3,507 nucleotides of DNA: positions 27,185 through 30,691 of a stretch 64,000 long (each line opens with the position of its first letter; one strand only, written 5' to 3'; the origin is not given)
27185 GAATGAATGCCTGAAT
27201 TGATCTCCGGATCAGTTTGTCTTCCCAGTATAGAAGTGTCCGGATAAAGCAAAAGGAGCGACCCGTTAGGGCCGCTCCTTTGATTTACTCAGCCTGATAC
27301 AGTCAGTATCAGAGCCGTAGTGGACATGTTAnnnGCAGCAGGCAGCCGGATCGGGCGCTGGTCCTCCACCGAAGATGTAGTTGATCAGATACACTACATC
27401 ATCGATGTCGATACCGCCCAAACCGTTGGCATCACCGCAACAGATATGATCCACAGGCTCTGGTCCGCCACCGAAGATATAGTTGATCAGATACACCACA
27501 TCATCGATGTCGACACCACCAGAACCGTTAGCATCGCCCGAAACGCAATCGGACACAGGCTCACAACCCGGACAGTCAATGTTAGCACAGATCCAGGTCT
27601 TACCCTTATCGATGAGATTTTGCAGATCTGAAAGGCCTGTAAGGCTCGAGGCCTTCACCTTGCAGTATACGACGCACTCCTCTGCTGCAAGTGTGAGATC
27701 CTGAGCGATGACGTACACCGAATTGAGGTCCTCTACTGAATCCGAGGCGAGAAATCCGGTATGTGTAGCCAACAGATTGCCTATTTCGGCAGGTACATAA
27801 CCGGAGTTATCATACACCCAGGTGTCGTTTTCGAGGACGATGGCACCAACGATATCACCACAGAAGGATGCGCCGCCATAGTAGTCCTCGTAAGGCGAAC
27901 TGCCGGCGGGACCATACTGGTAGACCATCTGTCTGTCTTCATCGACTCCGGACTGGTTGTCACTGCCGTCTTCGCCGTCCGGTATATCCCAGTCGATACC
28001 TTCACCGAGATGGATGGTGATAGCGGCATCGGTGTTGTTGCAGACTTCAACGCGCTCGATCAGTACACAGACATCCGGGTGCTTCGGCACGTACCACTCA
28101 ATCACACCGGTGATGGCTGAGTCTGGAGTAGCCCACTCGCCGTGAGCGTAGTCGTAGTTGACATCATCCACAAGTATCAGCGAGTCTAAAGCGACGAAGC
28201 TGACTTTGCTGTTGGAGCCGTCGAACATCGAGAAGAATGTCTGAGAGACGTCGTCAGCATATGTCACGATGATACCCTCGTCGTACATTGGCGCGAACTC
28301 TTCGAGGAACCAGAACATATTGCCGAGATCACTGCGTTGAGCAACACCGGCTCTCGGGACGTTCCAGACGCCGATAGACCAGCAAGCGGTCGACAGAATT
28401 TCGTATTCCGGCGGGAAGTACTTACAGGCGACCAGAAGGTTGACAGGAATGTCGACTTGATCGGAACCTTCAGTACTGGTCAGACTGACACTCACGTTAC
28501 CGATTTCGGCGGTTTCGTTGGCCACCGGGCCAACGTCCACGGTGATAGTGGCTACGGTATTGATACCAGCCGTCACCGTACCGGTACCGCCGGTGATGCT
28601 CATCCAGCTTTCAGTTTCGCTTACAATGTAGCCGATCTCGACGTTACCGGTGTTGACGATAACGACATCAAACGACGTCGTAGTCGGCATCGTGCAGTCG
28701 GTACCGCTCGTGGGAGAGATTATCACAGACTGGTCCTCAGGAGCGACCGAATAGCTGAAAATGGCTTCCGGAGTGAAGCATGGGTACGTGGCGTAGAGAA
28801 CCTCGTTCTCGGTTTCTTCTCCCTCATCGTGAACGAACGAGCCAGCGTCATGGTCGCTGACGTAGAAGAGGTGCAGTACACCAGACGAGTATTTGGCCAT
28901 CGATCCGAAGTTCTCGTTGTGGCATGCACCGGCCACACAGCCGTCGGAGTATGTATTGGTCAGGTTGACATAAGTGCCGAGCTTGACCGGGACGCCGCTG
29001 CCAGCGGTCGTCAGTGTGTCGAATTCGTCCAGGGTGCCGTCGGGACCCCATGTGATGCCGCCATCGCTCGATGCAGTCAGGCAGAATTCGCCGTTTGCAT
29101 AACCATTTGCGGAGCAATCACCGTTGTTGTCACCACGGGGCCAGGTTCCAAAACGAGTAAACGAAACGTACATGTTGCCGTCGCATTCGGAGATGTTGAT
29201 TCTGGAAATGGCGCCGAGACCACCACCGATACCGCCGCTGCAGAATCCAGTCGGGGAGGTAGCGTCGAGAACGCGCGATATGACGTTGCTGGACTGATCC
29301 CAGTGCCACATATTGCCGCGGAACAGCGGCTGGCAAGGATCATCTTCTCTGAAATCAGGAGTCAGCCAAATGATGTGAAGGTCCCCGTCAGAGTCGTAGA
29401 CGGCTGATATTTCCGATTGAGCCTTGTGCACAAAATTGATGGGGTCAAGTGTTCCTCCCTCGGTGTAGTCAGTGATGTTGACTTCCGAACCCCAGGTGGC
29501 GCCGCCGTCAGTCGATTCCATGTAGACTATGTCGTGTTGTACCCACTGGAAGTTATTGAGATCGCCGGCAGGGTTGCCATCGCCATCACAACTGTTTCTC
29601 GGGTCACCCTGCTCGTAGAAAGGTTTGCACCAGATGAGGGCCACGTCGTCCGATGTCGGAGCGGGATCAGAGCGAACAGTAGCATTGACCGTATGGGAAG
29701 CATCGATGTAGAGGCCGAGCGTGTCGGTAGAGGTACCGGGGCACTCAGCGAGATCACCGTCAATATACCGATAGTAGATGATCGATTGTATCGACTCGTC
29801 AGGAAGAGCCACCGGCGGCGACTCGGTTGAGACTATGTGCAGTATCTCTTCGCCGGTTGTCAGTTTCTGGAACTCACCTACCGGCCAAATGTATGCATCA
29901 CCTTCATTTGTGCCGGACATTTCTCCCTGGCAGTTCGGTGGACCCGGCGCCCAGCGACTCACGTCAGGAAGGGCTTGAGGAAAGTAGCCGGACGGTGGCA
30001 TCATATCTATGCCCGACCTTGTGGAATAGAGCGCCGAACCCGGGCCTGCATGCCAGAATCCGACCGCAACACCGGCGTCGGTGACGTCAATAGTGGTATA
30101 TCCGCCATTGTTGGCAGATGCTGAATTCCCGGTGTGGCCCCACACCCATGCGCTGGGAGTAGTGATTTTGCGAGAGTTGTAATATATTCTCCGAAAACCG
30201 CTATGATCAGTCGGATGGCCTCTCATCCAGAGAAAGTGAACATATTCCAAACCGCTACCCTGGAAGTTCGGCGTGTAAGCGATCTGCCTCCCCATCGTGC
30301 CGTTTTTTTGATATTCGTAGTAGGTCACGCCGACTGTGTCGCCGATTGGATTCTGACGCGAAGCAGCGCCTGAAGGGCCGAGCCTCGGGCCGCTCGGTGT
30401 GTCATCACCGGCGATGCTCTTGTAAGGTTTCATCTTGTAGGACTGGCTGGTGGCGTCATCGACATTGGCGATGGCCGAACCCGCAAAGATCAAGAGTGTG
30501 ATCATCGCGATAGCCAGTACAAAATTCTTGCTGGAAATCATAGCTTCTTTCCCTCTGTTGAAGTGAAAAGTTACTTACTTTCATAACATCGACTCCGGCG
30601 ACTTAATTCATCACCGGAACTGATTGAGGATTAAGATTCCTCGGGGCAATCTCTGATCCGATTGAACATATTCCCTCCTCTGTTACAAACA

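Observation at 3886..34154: Candidate non-cellulosomal cohesin-dockerin surface-assembly system coupled to type IX secretion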

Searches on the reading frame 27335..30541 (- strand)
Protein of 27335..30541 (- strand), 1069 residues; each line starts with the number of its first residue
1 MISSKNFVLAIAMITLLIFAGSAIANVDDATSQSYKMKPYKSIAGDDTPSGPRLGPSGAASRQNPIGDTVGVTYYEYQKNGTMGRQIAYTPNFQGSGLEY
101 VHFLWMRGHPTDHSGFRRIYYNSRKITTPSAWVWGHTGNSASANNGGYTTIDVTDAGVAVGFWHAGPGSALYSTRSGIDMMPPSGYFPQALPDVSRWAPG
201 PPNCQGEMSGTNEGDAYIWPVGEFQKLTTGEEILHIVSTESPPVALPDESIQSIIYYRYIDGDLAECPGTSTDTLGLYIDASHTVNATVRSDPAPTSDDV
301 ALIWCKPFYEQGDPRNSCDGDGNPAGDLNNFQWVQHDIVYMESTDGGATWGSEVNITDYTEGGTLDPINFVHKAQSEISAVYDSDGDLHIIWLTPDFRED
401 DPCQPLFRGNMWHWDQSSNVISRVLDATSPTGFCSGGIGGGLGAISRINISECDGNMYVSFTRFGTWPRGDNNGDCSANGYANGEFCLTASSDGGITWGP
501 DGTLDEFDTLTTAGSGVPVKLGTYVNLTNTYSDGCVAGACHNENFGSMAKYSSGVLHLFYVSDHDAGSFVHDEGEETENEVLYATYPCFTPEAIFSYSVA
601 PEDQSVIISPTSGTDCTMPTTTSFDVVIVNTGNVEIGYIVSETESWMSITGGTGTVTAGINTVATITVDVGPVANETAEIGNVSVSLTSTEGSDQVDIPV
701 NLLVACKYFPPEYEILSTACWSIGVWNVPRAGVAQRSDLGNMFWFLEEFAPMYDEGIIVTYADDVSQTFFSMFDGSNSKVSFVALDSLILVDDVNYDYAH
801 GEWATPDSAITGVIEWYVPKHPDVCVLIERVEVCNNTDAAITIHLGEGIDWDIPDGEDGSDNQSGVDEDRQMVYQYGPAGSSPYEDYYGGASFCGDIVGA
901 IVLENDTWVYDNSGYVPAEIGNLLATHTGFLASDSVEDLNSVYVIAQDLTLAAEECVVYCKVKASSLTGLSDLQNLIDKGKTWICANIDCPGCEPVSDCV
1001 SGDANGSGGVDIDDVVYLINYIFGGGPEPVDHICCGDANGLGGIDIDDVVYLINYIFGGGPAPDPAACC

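Call 8: search_protein_families(library=pfam, proteins=[window:27335-30541:-], max_evalue=0.1)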
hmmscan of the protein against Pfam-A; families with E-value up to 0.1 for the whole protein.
window:27335-30541:- (1069 aa): 3 families
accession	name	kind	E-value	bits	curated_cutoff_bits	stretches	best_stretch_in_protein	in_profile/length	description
PF19190.6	BACON_2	-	0.0006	20.1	25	1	608-691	4-87/94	Viral BACON domain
PF00404.24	Dockerin_1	-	0.00089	19.8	22.9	1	1002-1056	2-56/57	Dockerin type I domain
PF15892.11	BNR_4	-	0.011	15.6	27.3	0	335-395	178-245/272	BNR repeat-containing family member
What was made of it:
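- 27344..27550 (-): P4 dockerin (aa 998-1066), with two near-identical F-hand repeats GDANG[SL]GG[VI]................. Pfam Dockerin_1 scores 19.8 bits (cut-off 22.9), covering profile positions 2-56 of 57 (call 8).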

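Call 9: search_protein_families(library=ncbifam, proteins=[window:27335-30541:-], max_evalue=0.1)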
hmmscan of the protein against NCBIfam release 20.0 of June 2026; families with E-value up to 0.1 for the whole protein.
window:27335-30541:- (1069 aa): 1 family
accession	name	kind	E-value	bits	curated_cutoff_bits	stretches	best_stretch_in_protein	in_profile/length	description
NF041540.1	dockerin_GC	domain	0.08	13.3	29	0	1002-1054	10-61/67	GC-type dockerin domain-anchored protein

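Call 40: find_related_loci(query=A4, collection=genome_contigs, flank=10000)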
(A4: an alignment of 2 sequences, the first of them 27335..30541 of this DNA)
Query A4 (1069 aa) in genome_contigs; peptide patterns used: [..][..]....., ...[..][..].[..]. (x = any residue, [..] = any of these).
91 stretches matched a pattern; 38 encode a relative of the query (tblastn E <= 1e-3); 37 distinct loci.
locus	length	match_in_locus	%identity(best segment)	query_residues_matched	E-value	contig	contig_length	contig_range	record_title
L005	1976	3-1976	82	266-921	0e+0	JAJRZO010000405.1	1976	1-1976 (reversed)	MAG: Candidatus Zixiibacteriota bacterium isolate Dive96_bin4.201 k141_4096173, whole genome shotgun sequence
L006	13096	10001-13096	48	14-1029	0e+0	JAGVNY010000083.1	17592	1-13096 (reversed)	MAG: Candidatus Zixiibacteriota bacterium isolate DeMMO3_21 c_000000003409, whole genome shotgun sequence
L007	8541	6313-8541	45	3-746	0e+0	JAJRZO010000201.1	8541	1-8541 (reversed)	MAG: Candidatus Zixiibacteriota bacterium isolate Dive96_bin4.201 k141_2300490, whole genome shotgun sequence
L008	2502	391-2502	42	2-696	5e-160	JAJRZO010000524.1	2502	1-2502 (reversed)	MAG: Candidatus Zixiibacteriota bacterium isolate Dive96_bin4.201 k141_5167452, whole genome shotgun sequence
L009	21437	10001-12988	24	70-1063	3e-44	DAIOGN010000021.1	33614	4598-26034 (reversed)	MAG TPA_asm: Candidatus Zixiibacteriota bacterium isolate CTOTU25983 NODE_273_length_33614_cov_3.906553, whole genome sh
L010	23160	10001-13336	25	9-1065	2e-48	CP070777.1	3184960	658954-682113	MAG: Candidatus Zixiibacteriota bacterium isolate bin19 chromosome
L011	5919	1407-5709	24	50-1067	1e-32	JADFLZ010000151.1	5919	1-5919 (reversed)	MAG: Candidatus Zixiibacteriota bacterium isolate B55T3L14 B55T3L14_NODE13647, whole genome shotgun sequence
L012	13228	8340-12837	27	1-1068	6e-32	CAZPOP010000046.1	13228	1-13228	MAG TPA_asm: uncultured Ignavibacteria bacterium isolate SRP214966_co5_260 genome assembly, contig: NODE_4279_length_132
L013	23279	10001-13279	25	58-1063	2e-30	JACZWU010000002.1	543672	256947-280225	MAG: Candidatus Zixiibacteriota bacterium isolate B21T1B10 B21T1B10_NODE2, whole genome shotgun sequence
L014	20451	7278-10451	24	7-1063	4e-30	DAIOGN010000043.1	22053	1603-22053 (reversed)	MAG TPA_asm: Candidatus Zixiibacteriota bacterium isolate CTOTU25983 NODE_554_length_22053_cov_4.071825, whole genome sh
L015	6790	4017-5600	24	5-587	5e-27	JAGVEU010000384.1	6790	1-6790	MAG: Calditrichaeota bacterium isolate DeMMO2_36 c_000000012804, whole genome shotgun sequence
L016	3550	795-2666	25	54-726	3e-25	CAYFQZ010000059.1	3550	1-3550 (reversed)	MAG TPA_asm: uncultured Ignavibacteria bacterium isolate ERP108616_co1_151 genome assembly, contig: k119_712987, whole g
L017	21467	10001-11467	27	69-588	7e-22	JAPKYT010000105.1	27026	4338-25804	MAG: bacterium isolate LacPavin_0920_SED4_MAG_61_11 LacPavin_0920_SED4_scaffold_2016510, whole genome shotgun sequence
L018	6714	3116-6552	23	61-1068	4e-21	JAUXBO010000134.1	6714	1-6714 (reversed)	MAG: Candidatus Zixiibacteriota bacterium isolate CSMAG_2801 CSMAG_2801_k117_3652029_length_6714_cov_12.0000, whole geno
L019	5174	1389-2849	27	66-587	7e-21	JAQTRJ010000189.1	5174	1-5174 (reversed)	MAG: bacterium isolate STB_160 NODE_51329_length_5174_cov_2.363384_Sandtown_B, whole genome shotgun sequence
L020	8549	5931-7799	25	58-673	3e-19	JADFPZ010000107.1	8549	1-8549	MAG: Candidatus Zixiibacteriota bacterium isolate B77T1B8 B77T1B8_NODE17373, whole genome shotgun sequence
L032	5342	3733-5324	30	67-1063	4e-10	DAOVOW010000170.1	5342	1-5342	MAG TPA_asm: bacterium isolate CSMAG_1533 CSMAG_1533_k141_1547526_length_5342_cov_31.0000, whole genome shotgun sequence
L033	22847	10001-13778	21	1-1069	4e-25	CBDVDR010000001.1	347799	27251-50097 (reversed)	MAG TPA_asm: uncultured bacterium isolate SRR21487745_metabat2_10 genome assembly, contig: ERZ25073593.1, whole genome s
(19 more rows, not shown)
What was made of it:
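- The closest locus is 82% identical and lies in a Zixiibacteriota MAG (call 40).
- Tried and rejected: The one genome scan was therefore spent on the P4/P5 alignment (call 40).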

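Call 101: search_protein_families(library=pfam, proteins=[L006:5866-9456:-, L012:3-4253:+, L018:2-3322:+, L032:1-3939:+, L033:17396-19915:+, L011:2194-5754:+, L014:1601-3427:+, L013:966-2432:-, L020:3974-5431:-], max_evalue=0.001)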
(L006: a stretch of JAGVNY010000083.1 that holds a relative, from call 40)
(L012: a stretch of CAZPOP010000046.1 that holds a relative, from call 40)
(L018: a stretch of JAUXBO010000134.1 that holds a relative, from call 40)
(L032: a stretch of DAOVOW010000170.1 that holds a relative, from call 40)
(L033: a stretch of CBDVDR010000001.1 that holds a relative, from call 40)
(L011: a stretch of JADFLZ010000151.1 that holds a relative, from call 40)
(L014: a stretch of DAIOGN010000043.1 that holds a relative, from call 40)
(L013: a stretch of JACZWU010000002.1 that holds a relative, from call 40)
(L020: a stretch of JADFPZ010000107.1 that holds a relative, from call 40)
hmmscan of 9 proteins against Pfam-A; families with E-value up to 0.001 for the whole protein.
L006:5866-9456:- (1197 aa): 4 families
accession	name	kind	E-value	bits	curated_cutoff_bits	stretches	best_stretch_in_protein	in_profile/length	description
PF01364.23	Peptidase_C25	-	1.3e-49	169.9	23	1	259-602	2-373/374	Peptidase family C25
PF17963.7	Big_9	-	7e-14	52.9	23.6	0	871-953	1-89/89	Bacterial Ig domain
PF03785.20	Peptidase_C25_C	-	9.4e-07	29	25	1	611-687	4-74/79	Peptidase family C25, C terminal ig-like domain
PF08126.16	Propeptide_C25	-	4.6e-06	26.3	22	1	69-196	45-169/205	Propeptide_C25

L012:3-4253:+ (1417 aa): 8 families
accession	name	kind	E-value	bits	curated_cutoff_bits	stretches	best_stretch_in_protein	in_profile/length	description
PF17963.7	Big_9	-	6.4e-58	194.1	23.6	6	1063-1150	2-88/89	Bacterial Ig domain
PF17892.7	Cadherin_5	-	2.2e-26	92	26.5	1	310-375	32-97/98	Cadherin-like domain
PF05345.18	He_PIG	-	4.2e-15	56.4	24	0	674-761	1-95/96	Putative Ig domain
PF18911.6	PKD_4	-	3.4e-13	49.9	27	0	1063-1150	2-83/85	PKD domain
PF18981.6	InlK_D3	-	1.5e-08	35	25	0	65-93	45-73/75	Internalin K domain (D3/D4)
PF00801.26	PKD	-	1.3e-06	28.7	23.5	0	1072-1147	8-76/80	PKD domain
PF25275.1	Golvesin_C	-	7.5e-06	26.5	31.6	0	146-193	35-82/132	Golvesin C-terminal domain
PF00404.24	Dockerin_1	-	7.2e-05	23.3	22.9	1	1347-1401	1-56/57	Dockerin type I domain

L018:2-3322:+ (1107 aa): 7 families
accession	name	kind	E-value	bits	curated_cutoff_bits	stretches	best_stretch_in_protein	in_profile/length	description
PF17963.7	Big_9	-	8.1e-33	113.6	23.6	2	342-424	1-78/89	Bacterial Ig domain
PF17892.7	Cadherin_5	-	3.3e-16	59.3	26.5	1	342-435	2-96/98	Cadherin-like domain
PF05345.18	He_PIG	-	7.3e-15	55.6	24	1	61-148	1-95/96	Putative Ig domain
PF25275.1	Golvesin_C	-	2e-09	38.1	31.6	0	899-941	38-80/132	Golvesin C-terminal domain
PF00404.24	Dockerin_1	-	4.7e-08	33.5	22.9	1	1045-1098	2-56/57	Dockerin type I domain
PF18981.6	InlK_D3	-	6.1e-05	23.5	25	0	896-938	32-75/75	Internalin K domain (D3/D4)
PF18911.6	PKD_4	-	0.0003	21.2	27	0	600-618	54-72/85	PKD domain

L032:1-3939:+ (1313 aa): 9 families
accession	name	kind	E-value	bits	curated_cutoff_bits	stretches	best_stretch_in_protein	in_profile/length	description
PF17963.7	Big_9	-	2.7e-38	131.2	23.6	4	554-636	1-79/89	Bacterial Ig domain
PF05345.18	He_PIG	-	1.1e-22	80.7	24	3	177-266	1-96/96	Putative Ig domain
PF17892.7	Cadherin_5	-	2.6e-12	46.8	26.5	0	667-736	16-89/98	Cadherin-like domain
PF25275.1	Golvesin_C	-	2.4e-10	41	31.6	0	793-842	29-79/132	Golvesin C-terminal domain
PF18981.6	InlK_D3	-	7.4e-10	39.2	25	0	810-841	43-74/75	Internalin K domain (D3/D4)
PF15946.10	DUF4754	-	2.5e-08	34.5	27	0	336-366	41-71/80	Domain of unknown function (DUF4754)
PF15915.11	BAT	-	0.00018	21.8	25.8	0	69-141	13-84/156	GAF and HTH_10 associated domain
PF00404.24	Dockerin_1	-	0.00058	20.4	22.9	0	1251-1304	2-56/57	Dockerin type I domain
PF18911.6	PKD_4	-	0.00059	20.3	27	0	554-588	1-35/85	PKD domain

L033:17396-19915:+ (840 aa): 4 families
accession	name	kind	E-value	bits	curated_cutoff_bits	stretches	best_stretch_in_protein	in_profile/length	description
PF13517.12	FG-GAP_3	-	2.2e-34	118.3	26.9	5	450-508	1-60/61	FG-GAP-like repeat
PF01839.29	FG-GAP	-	1.3e-19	70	22.1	1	740-758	4-22/37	FG-GAP repeat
PF13205.12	Big_5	-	1.7e-19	70.9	23.6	2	214-314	4-103/105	Bacterial Ig-like domain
PF12256.14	TcdB_toxin_midN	-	0.00023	20.9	24.8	0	739-762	28-51/181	Insecticide toxin TcdB middle/N-terminal region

L011:2194-5754:+ (1187 aa): 0 families

L014:1601-3427:+ (609 aa): 2 families
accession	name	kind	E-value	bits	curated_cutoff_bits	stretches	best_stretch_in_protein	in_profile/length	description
PF02412.23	TSP_3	-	6.7e-10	38.9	25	0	440-467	12-36/36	Thrombospondin type 3 repeat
PF13582.12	Reprolysin_3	-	0.00044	21.2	22.4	1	200-269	75-122/123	Metallo-peptidase family M12B Reprolysin-like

L013:966-2432:- (489 aa): 0 families

L020:3974-5431:- (486 aa): 0 families
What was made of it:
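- Closest known: Putative cellulosome-like complex of Candidatus Stygibacter. Same: A dockerin-tagged C25 peptidase also occurs in the related Zixibacteria locus L006 (call 101).
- C25 and reprolysin-like peptidases also carry dockerins (call 101).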

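Call 109: find_encoding_contigs(protein=window:27335-30541:-, flank=1000, max_places=4)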
Protein window:27335-30541:- (1069 aa): no gene with exactly this product is on record in the collection.

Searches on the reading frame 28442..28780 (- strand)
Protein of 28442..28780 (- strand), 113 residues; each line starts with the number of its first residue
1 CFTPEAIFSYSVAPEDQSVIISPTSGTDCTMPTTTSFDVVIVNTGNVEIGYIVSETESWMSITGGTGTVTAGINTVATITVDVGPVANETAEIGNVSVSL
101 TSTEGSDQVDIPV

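Call 68: search_protein_families(library=pfam, proteins=[window:28442-28780:-], max_evalue=1)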
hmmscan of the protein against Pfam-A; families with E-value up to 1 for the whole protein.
window:28442-28780:- (113 aa): 2 families
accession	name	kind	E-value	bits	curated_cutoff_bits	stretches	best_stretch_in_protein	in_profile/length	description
PF19190.6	BACON_2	-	1.1e-05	25.7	25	1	21-104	4-87/94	Viral BACON domain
PF06280.18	fn3_5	-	0.18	12.9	27.6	0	65-113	62-111/112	Fn3-like domain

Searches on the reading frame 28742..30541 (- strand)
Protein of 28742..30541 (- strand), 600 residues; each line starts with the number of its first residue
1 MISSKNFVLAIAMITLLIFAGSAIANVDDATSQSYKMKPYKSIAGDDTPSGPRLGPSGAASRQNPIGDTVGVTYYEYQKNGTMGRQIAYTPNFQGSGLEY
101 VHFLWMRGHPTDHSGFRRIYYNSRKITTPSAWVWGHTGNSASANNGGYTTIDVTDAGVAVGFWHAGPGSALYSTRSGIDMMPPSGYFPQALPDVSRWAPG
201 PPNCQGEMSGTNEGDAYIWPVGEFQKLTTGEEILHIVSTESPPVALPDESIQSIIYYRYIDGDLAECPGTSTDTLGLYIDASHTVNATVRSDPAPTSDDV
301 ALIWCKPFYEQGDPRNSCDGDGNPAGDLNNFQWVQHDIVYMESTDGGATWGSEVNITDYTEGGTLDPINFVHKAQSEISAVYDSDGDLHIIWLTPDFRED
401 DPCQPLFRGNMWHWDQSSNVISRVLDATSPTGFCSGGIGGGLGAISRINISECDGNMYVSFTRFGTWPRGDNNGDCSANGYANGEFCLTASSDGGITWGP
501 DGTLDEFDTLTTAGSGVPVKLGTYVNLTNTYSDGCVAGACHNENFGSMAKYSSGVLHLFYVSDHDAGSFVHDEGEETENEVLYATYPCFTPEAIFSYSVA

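Call 56: search_solved_structures(query=A5, max_evalue=1)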
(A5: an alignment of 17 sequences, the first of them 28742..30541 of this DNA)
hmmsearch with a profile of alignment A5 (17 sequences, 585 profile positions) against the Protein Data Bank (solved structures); distinct sequences matched with E-value up to 1: 41.
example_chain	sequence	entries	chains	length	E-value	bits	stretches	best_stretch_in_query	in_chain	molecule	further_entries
1kit_A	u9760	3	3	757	3.2e-06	29.3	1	268-325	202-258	SIALIDASE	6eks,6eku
1w0o_A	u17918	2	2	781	5.9e-06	28.4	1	269-325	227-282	SIALIDASE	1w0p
4fj6_A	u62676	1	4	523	1.1e-05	27.5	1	279-325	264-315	glycoside hydrolase family 33, candidate sialidase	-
10qi_A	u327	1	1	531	2.6e-05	26.3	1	437-474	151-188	exo-alpha-sialidase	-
10qf_A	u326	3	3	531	3.3e-05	26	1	436-473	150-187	exo-alpha-sialidase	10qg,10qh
2w20_A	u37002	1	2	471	5.4e-05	25.2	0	445-467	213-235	SIALIDASE A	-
3h71_A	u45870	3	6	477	6.3e-05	25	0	303-325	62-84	Sialidase A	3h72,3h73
7a54_A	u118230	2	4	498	7.1e-05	24.9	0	445-467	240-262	Sialidase A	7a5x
2vvz_A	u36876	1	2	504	7.7e-05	24.7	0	303-325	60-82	SIALIDASE A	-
5kky_A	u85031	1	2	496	0.00013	24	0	303-325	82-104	Sialidase A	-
7qxo_A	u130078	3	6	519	0.00015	23.8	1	257-325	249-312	BNR/Asp-box repeat protein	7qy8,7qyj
2ya4_A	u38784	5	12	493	0.00016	23.7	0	303-325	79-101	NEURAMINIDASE A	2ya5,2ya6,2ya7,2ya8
8t26_A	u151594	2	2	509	0.00017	23.6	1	303-334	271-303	Sialidase, putative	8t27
8feb_A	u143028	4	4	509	0.00019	23.4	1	304-333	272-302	Sialidase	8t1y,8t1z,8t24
7qy9_A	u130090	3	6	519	0.00023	23.2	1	257-325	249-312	BNR/Asp-box repeat protein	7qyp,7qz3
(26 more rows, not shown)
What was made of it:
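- On GH33 sialidase (for P4/P5): The family profile gives local hits to sialidase Asp-boxes at E 3e-6 (call 56).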

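Call 57: search_protein_families(library=pfam, alignment_id=A5, max_evalue=0.01)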
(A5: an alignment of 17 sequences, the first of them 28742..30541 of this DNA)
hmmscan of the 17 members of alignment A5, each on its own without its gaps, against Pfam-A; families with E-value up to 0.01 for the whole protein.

A. member 1, window:28742-30541:- (600 aa): 1 family
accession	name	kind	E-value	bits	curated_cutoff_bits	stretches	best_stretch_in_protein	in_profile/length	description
PF15892.11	BNR_4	-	0.0025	17.7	27.3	0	335-395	178-245/272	BNR repeat-containing family member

B. families by the number of members that match (of 17 scanned): 6 families
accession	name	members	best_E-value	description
PF18962.6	Por_Secre_tail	4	6.3e-06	Secretion system C-terminal sorting domain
PF02012.26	BNR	3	0.00077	BNR/Asp-box repeat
PF13088.12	BNR_2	2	0.002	BNR repeat-like domain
PF19190.6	BACON_2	1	0.00049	Viral BACON domain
PF15892.11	BNR_4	1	0.0025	BNR repeat-containing family member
PF14192.12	DUF4314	1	0.0031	Domain of unknown function (DUF4314)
